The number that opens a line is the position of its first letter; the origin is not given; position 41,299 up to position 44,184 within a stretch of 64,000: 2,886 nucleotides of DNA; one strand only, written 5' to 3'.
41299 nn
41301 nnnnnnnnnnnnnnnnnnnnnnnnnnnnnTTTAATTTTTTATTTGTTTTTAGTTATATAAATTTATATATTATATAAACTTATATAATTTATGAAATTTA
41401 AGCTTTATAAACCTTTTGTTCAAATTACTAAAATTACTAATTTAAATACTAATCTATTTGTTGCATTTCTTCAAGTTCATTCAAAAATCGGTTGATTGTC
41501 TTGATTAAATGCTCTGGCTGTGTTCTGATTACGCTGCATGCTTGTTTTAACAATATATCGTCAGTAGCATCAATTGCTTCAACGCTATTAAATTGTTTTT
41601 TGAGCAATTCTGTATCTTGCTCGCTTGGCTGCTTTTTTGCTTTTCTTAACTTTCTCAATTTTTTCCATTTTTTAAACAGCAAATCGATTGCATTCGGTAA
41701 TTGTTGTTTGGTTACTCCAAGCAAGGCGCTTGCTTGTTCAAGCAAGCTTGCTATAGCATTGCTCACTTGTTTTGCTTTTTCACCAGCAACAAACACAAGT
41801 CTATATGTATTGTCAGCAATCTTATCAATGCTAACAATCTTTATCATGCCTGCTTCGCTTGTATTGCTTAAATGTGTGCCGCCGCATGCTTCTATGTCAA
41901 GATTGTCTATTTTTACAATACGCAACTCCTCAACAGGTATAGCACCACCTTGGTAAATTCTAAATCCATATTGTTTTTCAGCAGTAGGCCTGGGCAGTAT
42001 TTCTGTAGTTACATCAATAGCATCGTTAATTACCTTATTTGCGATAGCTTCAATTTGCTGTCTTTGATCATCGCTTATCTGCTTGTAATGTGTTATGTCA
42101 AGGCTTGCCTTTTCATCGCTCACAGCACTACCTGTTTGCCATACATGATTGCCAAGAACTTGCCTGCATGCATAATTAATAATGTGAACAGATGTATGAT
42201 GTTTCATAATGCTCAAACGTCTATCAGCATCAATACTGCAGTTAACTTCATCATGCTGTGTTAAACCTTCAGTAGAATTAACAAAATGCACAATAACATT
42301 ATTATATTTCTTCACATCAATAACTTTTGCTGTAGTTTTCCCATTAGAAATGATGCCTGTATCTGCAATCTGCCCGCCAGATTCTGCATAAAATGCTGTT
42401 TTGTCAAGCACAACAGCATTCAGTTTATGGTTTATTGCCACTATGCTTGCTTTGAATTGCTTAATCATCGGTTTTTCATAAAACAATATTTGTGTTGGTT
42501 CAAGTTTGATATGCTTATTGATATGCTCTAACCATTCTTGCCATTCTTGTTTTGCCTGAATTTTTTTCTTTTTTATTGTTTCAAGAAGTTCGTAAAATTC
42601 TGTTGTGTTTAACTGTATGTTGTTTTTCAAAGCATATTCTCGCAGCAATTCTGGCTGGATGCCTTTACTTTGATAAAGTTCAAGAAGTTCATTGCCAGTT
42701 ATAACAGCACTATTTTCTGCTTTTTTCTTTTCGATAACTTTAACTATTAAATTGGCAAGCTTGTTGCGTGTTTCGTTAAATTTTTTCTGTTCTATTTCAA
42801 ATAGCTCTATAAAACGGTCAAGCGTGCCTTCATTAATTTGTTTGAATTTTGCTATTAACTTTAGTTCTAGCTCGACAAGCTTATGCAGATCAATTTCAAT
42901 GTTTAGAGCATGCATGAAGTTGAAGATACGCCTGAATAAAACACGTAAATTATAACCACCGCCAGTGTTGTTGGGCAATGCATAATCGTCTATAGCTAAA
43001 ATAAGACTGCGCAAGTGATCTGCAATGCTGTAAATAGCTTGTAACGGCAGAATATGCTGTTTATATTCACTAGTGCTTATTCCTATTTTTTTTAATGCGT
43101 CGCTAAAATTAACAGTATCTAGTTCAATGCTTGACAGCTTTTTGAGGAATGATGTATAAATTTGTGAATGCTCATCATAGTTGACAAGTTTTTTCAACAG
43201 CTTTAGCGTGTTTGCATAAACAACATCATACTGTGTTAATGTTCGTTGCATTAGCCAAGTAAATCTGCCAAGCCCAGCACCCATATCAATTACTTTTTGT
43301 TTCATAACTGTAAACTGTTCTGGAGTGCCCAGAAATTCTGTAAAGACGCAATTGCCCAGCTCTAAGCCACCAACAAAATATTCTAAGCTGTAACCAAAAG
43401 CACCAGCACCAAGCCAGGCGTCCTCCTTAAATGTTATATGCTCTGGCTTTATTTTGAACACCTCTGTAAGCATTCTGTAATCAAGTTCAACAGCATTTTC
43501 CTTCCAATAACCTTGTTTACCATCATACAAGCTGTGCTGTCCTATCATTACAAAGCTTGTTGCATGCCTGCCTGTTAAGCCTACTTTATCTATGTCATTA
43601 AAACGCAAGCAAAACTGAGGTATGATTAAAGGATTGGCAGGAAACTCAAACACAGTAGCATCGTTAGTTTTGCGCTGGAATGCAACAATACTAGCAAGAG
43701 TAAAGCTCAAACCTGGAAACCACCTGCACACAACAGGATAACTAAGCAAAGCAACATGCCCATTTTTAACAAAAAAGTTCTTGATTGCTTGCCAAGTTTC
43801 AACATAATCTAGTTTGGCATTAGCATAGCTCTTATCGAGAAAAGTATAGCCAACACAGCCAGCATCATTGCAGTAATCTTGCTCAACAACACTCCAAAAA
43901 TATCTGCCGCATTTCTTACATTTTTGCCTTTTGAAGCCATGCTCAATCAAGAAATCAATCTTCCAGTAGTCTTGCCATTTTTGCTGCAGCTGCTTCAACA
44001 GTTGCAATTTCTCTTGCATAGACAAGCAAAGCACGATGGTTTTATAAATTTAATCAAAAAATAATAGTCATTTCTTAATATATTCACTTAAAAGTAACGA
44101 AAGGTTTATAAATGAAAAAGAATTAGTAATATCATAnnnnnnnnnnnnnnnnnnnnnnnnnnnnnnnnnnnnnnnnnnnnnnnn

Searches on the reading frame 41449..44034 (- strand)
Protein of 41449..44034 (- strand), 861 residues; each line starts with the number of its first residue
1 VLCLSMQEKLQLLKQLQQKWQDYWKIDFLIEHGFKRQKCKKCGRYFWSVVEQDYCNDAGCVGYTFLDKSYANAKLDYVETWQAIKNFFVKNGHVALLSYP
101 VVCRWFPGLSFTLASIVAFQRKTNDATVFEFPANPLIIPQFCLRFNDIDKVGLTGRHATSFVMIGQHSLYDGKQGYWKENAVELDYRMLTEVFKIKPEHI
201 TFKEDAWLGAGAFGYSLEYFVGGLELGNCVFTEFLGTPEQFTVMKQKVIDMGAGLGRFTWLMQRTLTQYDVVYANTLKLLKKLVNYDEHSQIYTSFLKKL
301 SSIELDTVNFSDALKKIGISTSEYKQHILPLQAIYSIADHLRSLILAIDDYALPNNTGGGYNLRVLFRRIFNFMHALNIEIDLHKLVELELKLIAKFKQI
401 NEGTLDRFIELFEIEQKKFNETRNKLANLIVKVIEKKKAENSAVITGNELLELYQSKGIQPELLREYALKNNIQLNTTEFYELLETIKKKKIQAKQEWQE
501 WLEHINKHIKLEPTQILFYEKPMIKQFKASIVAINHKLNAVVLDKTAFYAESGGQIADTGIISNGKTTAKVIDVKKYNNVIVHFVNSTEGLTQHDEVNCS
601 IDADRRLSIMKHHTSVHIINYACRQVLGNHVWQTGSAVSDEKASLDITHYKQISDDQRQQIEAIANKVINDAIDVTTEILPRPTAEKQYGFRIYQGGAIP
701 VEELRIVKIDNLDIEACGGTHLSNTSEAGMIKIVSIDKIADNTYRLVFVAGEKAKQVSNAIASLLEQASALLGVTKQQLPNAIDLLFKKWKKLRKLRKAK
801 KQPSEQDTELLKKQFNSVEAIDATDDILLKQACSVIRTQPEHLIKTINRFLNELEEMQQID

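Call 65: search_protein_families(library=pfam, proteins=[window:41449-44034:-])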
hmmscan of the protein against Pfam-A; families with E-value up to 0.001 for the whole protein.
window:41449-44034:- (861 aa): 2 families
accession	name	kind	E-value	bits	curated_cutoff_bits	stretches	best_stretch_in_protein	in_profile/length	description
PF01411.24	tRNA-synt_2c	-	4.6e-80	270.2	30.3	1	86-605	8-552/552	tRNA synthetases class II (A)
PF07973.19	tRNA_SAD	-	3.3e-13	49.8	24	1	704-746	1-43/44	Threonyl and Alanyl tRNA synthetase second additional domain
